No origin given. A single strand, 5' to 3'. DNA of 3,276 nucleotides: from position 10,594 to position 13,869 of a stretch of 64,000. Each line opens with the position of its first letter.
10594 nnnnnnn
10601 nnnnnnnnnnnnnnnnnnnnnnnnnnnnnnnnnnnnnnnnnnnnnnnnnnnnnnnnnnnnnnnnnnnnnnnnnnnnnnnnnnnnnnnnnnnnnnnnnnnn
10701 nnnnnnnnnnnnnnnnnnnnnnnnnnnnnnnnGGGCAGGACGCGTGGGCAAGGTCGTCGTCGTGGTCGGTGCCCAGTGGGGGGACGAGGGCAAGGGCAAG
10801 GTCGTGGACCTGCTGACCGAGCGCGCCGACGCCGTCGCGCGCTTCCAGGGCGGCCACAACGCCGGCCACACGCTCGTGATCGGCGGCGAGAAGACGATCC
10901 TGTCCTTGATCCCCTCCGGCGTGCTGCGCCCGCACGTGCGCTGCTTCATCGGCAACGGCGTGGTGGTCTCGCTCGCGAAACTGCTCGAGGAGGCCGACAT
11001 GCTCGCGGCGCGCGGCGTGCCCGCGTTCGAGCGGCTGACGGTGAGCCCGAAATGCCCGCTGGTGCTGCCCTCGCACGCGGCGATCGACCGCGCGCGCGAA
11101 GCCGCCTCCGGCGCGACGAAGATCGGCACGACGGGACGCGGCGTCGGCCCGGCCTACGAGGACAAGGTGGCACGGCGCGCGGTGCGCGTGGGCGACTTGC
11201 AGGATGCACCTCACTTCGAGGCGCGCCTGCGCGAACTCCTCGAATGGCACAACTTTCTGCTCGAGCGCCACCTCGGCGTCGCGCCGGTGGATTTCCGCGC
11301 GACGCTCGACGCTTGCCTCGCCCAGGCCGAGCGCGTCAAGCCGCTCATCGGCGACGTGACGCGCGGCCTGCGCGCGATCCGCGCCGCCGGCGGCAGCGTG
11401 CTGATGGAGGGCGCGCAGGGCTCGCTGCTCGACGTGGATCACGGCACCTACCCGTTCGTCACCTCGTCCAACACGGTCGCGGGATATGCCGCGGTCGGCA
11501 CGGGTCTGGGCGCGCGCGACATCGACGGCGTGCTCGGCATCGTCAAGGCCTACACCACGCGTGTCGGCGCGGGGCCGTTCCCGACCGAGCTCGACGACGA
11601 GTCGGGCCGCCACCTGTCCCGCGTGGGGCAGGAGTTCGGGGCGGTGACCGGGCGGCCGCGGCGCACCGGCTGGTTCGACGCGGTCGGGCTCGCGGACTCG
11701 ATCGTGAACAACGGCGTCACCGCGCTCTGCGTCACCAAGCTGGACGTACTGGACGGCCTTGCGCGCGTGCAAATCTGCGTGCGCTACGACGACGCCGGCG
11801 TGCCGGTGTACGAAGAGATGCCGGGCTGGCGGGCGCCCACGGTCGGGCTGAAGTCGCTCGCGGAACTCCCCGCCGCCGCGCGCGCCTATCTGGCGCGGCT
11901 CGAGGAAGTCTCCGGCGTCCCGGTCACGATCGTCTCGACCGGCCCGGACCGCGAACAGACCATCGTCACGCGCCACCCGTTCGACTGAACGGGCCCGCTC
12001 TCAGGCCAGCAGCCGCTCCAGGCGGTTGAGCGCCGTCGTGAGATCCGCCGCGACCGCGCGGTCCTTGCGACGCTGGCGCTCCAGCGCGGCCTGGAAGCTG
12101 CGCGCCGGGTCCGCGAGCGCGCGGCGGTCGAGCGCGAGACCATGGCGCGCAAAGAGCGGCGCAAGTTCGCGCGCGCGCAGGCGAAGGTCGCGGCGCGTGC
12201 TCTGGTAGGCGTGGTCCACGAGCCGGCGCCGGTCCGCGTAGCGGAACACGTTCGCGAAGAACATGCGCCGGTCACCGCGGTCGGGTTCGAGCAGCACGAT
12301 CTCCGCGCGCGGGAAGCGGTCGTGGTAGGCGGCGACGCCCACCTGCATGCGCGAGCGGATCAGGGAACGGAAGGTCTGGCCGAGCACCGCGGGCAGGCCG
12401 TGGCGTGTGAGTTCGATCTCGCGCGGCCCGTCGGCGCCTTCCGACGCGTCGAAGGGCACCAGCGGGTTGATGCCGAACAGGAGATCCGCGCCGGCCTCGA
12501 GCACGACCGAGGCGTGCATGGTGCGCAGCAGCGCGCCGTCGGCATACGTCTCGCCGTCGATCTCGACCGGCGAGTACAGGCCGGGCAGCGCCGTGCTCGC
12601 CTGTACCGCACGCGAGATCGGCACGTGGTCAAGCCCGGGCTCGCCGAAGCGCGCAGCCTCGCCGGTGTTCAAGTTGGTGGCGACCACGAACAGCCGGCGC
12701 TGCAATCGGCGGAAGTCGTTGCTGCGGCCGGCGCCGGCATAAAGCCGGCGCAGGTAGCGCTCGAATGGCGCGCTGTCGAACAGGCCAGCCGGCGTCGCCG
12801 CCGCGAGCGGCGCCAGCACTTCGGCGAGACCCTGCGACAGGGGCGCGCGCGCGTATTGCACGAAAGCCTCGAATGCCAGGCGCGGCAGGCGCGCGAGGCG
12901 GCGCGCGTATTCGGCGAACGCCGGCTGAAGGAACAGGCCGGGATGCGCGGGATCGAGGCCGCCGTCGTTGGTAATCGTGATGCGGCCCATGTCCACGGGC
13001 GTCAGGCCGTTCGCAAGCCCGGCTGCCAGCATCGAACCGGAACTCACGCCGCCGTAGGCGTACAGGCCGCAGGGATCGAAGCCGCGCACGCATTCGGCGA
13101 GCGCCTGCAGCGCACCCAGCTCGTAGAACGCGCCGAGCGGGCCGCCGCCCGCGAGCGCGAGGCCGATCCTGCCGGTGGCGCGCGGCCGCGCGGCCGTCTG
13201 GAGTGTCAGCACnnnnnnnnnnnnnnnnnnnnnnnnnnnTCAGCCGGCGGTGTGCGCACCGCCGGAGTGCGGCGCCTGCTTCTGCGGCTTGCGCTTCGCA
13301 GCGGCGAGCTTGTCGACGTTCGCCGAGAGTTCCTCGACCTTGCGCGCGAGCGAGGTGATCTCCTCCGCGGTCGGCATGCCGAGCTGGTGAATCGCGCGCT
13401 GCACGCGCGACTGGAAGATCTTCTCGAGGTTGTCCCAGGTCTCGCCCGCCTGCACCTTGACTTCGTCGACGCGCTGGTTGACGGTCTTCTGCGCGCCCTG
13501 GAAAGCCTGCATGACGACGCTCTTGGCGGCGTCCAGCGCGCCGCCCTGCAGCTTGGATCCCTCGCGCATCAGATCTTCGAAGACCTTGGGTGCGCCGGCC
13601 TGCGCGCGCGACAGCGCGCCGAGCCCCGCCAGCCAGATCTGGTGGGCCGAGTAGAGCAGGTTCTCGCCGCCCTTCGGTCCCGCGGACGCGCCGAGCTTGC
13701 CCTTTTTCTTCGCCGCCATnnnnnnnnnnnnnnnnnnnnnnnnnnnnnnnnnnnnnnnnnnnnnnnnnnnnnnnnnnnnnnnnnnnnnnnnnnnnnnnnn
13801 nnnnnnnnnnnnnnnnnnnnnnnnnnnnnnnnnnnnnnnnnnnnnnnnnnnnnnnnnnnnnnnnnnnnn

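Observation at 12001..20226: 8.2-kb neutral-lipid (wax ester/TAG) body cassette wedged between purA and tRNA-Leu/rnr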

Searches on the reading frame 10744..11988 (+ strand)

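Call 8: search_protein_families(library=pfam, proteins=[window:10744-11988:+], max_evalue=0.01)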
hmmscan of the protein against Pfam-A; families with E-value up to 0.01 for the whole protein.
window:10744-11988:+ (414 aa): 1 family
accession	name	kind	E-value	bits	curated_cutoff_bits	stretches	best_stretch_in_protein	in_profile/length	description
PF00709.27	Adenylsucc_synt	-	1.4e-160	535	27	1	6-407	1-416/416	Adenylosuccinate synthetase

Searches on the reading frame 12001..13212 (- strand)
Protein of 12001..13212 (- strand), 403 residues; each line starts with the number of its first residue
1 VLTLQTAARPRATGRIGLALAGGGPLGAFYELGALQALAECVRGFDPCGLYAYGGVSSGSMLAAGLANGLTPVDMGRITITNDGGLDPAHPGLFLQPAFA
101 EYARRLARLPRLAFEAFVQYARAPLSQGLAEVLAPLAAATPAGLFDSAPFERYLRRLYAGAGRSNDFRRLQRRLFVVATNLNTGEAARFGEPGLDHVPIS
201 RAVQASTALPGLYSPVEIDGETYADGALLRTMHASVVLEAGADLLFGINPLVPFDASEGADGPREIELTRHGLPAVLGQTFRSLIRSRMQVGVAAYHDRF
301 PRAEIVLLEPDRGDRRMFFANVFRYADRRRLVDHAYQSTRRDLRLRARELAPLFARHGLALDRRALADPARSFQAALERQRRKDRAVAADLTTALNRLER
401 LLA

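Call 8: search_protein_families(library=pfam, proteins=[window:12001-13212:-], max_evalue=0.01)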
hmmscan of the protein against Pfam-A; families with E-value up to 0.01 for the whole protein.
window:12001-13212:- (403 aa): 1 family
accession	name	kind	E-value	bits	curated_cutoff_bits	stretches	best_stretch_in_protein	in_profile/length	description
PF01734.28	Patatin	-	2.3e-23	83.8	27.7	1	18-232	1-185/191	Patatin-like phospholipase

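Call 20: search_protein_families(library=ncbifam, proteins=[window:12001-13212:-], max_evalue=0.001)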
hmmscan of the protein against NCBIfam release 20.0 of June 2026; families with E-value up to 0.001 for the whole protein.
window:12001-13212:- (403 aa): 2 families
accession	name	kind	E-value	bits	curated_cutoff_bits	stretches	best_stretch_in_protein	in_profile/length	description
NF007623.0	PRK10279.1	equivalog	2e-08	33.8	272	1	164-248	99-178/301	patatin-like phospholipase RssA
NF043045.1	T4SS_VpdC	equivalog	7.2e-06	24.3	1000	1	172-237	441-506/880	Dot/Icm T4SS effector VpdC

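Call 47: search_solved_structures(query=window:12001-13212:-, max_evalue=0.001)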
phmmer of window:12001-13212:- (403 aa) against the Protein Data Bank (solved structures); distinct sequences matched with E-value up to 0.001: 3.
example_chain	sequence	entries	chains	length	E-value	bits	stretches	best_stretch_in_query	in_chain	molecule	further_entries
5fqu_A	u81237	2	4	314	1.4e-11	47.4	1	141-248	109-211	PATATIN-LIKE PROTEIN, PLPD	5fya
4kyi_A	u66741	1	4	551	0.00011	24.6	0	168-233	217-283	VipD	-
4akf_A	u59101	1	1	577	0.00014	24.3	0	168-233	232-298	VIPD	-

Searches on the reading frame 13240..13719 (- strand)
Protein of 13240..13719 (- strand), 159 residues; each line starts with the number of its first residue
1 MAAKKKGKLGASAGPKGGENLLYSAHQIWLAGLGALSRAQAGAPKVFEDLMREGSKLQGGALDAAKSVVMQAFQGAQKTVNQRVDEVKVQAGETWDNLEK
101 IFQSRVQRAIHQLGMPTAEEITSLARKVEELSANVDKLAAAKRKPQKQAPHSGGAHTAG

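Call 8: search_protein_families(library=pfam, proteins=[window:13240-13719:-], max_evalue=0.01)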
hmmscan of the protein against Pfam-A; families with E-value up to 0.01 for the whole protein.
window:13240-13719:- (159 aa): 2 families
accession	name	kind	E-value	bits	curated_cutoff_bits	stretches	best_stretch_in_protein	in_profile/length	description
PF05597.16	Phasin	-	4.1e-34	117.8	28.8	1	21-139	11-125/126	Poly(hydroxyalcanoate) granule associated protein (phasin)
PF01442.23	Apolipoprotein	-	0.00081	19.6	90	1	60-140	88-168/190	Apolipoprotein A1/A4/E domain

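Call 20: search_protein_families(library=ncbifam, proteins=[window:13240-13719:-], max_evalue=0.001)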
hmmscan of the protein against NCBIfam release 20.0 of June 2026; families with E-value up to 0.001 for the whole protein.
window:13240-13719:- (159 aa): 1 family
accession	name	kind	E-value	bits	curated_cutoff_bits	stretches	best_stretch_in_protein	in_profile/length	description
TIGR01837.1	PHA_granule_1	subfamily_domain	1.2e-25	89.9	94.7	1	24-140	5-117/118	poly(hydroxyalkanoate) granule-associated protein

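Call 29: find_homologous_proteins(query=window:13240-13719:-, max_evalue=0.001)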
Query window:13240-13719:- (159 aa): 536 proteins with E <= 0.001 among 856 candidates; the best 120 are listed.
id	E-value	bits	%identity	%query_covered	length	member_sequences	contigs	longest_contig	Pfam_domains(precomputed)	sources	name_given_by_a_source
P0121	2.3e-94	331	100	100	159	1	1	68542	PF05597.17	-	-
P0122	4.6e-83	294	89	100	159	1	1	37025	PF05597.17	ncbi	ncbi:MAG: phasin family protein [Gammaproteobacteria bacterium]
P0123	5.9e-81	288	88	100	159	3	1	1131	PF05597.17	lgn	-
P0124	1.0e-80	287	90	92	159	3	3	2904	PF05597.17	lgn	-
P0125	1.4e-80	286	86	100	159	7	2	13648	PF05597.17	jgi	jgi:poly(hydroxyalkanoate) granule-associated protein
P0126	2.3e-80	286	87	100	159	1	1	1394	PF05597.17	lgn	-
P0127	2.5e-80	286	87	99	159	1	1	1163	PF05597.17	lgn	-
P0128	7.6e-80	284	86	100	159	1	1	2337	PF05597.17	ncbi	-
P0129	8.5e-80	284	86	100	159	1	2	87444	PF05597.17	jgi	jgi:poly(hydroxyalkanoate) granule-associated protein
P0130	1.0e-79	284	87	100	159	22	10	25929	PF05597.17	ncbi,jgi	ncbi:MAG TPA: phasin family protein [Steroidobacteraceae bacterium]|jgi:poly(hydroxyalkanoate) granu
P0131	1.3e-79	283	86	100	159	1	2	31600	PF05597.17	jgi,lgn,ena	-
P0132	2.2e-79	282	86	100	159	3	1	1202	PF05597.17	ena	-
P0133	5.2e-78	278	84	99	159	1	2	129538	PF05597.17,PF01442.24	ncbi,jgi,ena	-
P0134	1.2e-77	277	85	100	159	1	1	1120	PF05597.17,PF01442.24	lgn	-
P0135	1.3e-77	277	88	96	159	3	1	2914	PF05597.17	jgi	-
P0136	1.7e-77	276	85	89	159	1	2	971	PF05597.17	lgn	-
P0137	1.1e-76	274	88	92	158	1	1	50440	PF05597.17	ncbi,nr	ncbi:MAG: phasin family protein [Steroidobacteraceae bacterium]|nr:phasin family protein [Steroidoba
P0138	9.2e-75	268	87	96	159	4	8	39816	PF05597.17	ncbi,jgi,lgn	-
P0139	5.9e-71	255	83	94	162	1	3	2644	PF05597.17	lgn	-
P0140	4.4e-69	249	88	75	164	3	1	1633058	PF05597.17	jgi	jgi:poly(hydroxyalkanoate) granule-associated protein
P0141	5.4e-69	249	79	86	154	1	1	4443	PF05597.17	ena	-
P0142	8.6e-69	248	85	79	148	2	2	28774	PF05597.17,PF01442.24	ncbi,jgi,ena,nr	ncbi:MAG: phasin family protein [Gammaproteobacteria bacterium]|nr:phasin family protein [Gammaprote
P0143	1.3e-68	248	82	89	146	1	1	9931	PF05597.17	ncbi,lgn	-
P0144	1.8e-68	247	81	85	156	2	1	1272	PF05597.17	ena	-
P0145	2.4e-68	247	81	82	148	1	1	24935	PF05597.17,PF01442.24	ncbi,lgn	-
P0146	2.9e-68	246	84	91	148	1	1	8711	PF05597.17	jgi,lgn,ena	-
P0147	3.0e-68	246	85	87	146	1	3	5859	PF05597.17,PF01442.24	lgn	-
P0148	3.7e-68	246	85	87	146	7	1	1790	PF05597.17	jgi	jgi:poly(hydroxyalkanoate) granule-associated protein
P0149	3.9e-68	246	83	84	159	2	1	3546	PF05597.17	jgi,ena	-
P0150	6.0e-68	245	77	91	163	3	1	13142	PF05597.17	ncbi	-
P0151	6.5e-68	245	83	91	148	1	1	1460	PF05597.17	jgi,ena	-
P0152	6.8e-68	245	87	76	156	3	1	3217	PF05597.17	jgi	-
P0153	7.1e-68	245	81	87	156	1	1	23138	PF05597.17,PF01442.24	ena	-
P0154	7.2e-68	245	84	91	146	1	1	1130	PF05597.17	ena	-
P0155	7.6e-68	245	81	82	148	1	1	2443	PF05597.17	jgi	jgi:poly(hydroxyalkanoate) granule-associated protein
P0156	1.3e-67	244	83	87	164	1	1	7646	PF05597.17,PF01442.24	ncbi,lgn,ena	-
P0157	1.3e-67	244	81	91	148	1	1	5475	PF05597.17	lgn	-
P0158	1.4e-67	244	85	88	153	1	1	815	PF05597.17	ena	-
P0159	1.4e-67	244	87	76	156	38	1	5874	PF05597.17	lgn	-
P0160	2.0e-67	244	80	93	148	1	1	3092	PF05597.17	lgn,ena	-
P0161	2.3e-67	244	76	99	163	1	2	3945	PF05597.17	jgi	jgi:poly(hydroxyalkanoate) granule-associated protein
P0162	2.4e-67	243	72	96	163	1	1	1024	PF05597.17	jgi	jgi:poly(hydroxyalkanoate) granule-associated protein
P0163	3.2e-67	243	84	87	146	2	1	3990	PF05597.17,PF01442.24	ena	-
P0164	3.6e-67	243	79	82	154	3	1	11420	PF05597.17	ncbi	-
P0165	4.0e-67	243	82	91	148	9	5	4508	PF05597.17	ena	-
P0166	4.0e-67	243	80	91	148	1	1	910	PF05597.17,PF01442.24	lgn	-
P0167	4.0e-67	243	83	87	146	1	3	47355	PF05597.17,PF01442.24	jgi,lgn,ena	jgi:poly(hydroxyalkanoate) granule-associated protein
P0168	4.2e-67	243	82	84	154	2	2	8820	PF05597.17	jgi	-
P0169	4.3e-67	243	81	88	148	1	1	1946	PF05597.17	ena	-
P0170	4.4e-67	243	76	99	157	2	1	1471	PF05597.17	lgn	-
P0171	4.5e-67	243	80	92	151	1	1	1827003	PF05597.17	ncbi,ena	-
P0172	4.5e-67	243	83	87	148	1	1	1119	PF05597.17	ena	-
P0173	4.7e-67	243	76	99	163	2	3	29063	PF05597.17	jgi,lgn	jgi:poly(hydroxyalkanoate) granule-associated protein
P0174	4.8e-67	242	84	87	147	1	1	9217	PF05597.17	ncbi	ncbi:MAG: phasin family protein [Steroidobacteraceae bacterium]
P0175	5.6e-67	242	81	88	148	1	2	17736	PF05597.17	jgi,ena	jgi:poly(hydroxyalkanoate) granule-associated protein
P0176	5.7e-67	242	77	95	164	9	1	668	PF05597.17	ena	-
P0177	5.9e-67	242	83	87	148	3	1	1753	PF05597.17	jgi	-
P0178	6.8e-67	242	82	82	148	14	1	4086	PF05597.17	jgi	jgi:poly(hydroxyalkanoate) granule-associated protein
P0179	7.2e-67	242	81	91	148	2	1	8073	PF05597.17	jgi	jgi:poly(hydroxyalkanoate) granule-associated protein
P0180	7.4e-67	242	76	99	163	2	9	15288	PF05597.17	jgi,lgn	jgi:poly(hydroxyalkanoate) granule-associated protein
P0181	7.5e-67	242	75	88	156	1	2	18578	PF05597.17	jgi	jgi:poly(hydroxyalkanoate) granule-associated protein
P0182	8.7e-67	242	82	91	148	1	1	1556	PF05597.17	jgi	jgi:poly(hydroxyalkanoate) granule-associated protein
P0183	9.6e-67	241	82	91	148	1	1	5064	PF05597.17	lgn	-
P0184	1.0e-66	241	82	91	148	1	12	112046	PF05597.17,PF01442.24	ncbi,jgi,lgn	jgi:poly(hydroxyalkanoate) granule-associated protein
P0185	1.1e-66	241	78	93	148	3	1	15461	PF05597.17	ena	-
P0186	1.1e-66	241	83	87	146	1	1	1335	PF05597.17,PF01442.24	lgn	-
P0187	1.1e-66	241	84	76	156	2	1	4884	PF05597.17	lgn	-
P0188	1.2e-66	241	82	91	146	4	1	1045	PF05597.17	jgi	jgi:poly(hydroxyalkanoate) granule-associated protein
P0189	1.3e-66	241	80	87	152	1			PF05597.17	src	-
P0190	1.5e-66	241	77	94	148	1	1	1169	PF05597.17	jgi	jgi:poly(hydroxyalkanoate) granule-associated protein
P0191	1.7e-66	241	76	88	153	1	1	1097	PF05597.17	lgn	-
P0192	1.8e-66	241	82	91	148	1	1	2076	PF05597.17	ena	-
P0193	1.8e-66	241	81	84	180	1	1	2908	PF05597.17,PF01442.24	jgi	jgi:poly(hydroxyalkanoate) granule-associated protein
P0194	1.8e-66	241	80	83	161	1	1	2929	PF05597.17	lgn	-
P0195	1.8e-66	241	86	77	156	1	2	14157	PF05597.17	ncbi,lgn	-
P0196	2.2e-66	240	77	94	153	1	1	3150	PF05597.17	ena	-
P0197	2.2e-66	240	82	82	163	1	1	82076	PF05597.17,PF01442.24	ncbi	-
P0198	2.4e-66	240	86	75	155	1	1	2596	PF05597.17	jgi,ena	jgi:poly(hydroxyalkanoate) granule-associated protein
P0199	2.4e-66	240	82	82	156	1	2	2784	PF05597.17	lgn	-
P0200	2.5e-66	240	75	91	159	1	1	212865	PF05597.17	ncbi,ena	-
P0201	2.6e-66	240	81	81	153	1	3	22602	PF05597.17,PF01442.24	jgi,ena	-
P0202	3.0e-66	240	74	91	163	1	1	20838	PF05597.17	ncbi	-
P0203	3.6e-66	240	81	88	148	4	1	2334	PF05597.17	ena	-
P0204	3.8e-66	240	78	81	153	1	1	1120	PF05597.17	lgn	-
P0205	4.1e-66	239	82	87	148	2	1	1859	PF05597.17,PF01442.24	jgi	jgi:poly(hydroxyalkanoate) granule-associated protein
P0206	4.7e-66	239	82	91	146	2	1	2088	PF05597.17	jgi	-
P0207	5.2e-66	239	81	88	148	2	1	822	PF05597.17,PF01442.24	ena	-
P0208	5.4e-66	239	74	99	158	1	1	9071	PF05597.17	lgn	-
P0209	6.0e-66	239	76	95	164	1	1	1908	PF05597.17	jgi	jgi:poly(hydroxyalkanoate) granule-associated protein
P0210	8.3e-66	238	77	82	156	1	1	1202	PF05597.17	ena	-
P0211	1.1e-65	238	81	91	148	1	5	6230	PF05597.17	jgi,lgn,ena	jgi:poly(hydroxyalkanoate) granule-associated protein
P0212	1.2e-65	238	78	87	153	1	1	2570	PF05597.17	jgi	-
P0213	1.3e-65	238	76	94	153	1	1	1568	PF05597.17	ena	-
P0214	1.3e-65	238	75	94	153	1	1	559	PF05597.17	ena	-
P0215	1.6e-65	238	75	95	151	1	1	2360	PF05597.17,PF01442.24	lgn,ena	-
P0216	2.2e-65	237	75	91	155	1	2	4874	PF05597.17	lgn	-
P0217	2.4e-65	237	80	91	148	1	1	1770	PF05597.17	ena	-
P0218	2.8e-65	237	79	91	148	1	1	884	PF05597.17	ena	-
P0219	3.0e-65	237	79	86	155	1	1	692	PF05597.17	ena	-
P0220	3.2e-65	237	79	91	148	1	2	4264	PF05597.17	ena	-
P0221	3.6e-65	236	82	79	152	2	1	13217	PF05597.17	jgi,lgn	-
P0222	4.0e-65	236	77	84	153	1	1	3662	PF05597.17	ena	-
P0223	4.1e-65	236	83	75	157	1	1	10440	PF05597.17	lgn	-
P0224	4.4e-65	236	81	88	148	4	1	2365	PF05597.17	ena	-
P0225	4.7e-65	236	78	91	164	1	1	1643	PF05597.17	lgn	-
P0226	5.6e-65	236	80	88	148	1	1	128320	PF05597.17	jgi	jgi:poly(hydroxyalkanoate) granule-associated protein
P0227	6.1e-65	236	79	89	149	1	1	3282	PF05597.17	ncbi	-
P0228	6.9e-65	235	82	88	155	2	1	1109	PF05597.17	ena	-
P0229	8.5e-65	235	77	92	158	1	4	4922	PF05597.17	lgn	-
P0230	8.7e-65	235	76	81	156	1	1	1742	PF05597.17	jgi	jgi:poly(hydroxyalkanoate) granule-associated protein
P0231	1.5e-64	234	79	91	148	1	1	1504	PF05597.17,PF01442.24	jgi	-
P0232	1.8e-64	234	79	84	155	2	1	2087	PF05597.17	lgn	-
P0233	2.4e-64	234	78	80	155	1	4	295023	PF05597.17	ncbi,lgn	ncbi:MAG: phasin family protein [Steroidobacteraceae bacterium]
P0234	3.1e-64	233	76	87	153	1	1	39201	PF05597.17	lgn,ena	-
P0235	7.6e-64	232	74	94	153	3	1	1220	PF05597.17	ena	-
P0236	1.0e-63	232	79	81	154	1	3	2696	PF05597.17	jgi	jgi:poly(hydroxyalkanoate) granule-associated protein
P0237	1.1e-63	232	78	81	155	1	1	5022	PF05597.17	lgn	-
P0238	1.2e-63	231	78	81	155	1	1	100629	PF05597.17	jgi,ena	-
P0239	1.3e-63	231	77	93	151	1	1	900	PF05597.17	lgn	-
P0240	1.5e-63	231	83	76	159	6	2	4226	PF05597.17,PF01442.24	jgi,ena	-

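Call 48: search_solved_structures(query=window:13240-13719:-, max_evalue=1)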
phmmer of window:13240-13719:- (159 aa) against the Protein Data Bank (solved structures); distinct sequences matched with E-value up to 1: 7.
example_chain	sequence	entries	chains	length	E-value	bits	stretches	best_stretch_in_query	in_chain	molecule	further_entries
2bb3_A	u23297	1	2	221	0.07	16.5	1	16-77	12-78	cobalamin biosynthesis precorrin-6Y methylase (cbiE)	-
1uek_A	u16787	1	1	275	0.17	15.3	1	13-73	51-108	4-(cytidine 5'-diphospho)-2C-methyl-D-erythritol kinase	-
6dzi_l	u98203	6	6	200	0.56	13.6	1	77-118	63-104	30S ribosomal protein S4 | Small ribosomal subunit protein uS4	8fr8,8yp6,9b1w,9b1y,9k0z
32nj_D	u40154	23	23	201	0.56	13.6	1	77-118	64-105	Small ribosomal subunit protein uS4 | 30S ribosomal protein S4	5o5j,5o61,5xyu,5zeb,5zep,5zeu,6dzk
3o1n_A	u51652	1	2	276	0.89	13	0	109-141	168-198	3-dehydroquinate dehydratase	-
3l2i_A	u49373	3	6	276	0.91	12.9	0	109-141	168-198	3-dehydroquinate dehydratase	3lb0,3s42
4guf_A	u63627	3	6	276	0.95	12.9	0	109-141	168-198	3-dehydroquinate dehydratase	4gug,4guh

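Call 83: predict_structure(alignment_id=A3)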
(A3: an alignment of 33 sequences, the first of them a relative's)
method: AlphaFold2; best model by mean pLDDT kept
length: 159 residues; sequences in the alignment: 33
mean_pLDDT: 45.5   pTM: 0.24
mean pLDDT of the five models: 45.5, 44.4, 42.6, 38.5, 38.2
residues with pLDDT >= 90: 0; 70-90: 0; 50-70: 44; < 50: 115
segments of 3 or more residues with pLDDT < 50: 1-55, 57-66, 68-70, 75-77, 108-111, 113-120, 142-159
pLDDT, mean of each block of 10 residues (from residue 1): 36 34 43 40 40 45 46 49 51 52 51 47 55 50 46 43
secondary structure, 60 per line:
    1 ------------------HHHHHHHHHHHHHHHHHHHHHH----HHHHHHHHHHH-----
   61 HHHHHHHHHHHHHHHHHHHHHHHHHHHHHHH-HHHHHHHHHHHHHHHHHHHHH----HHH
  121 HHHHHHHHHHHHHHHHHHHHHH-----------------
elements in order: H19-40 H45-55 H61-91 H93-113 H118-142
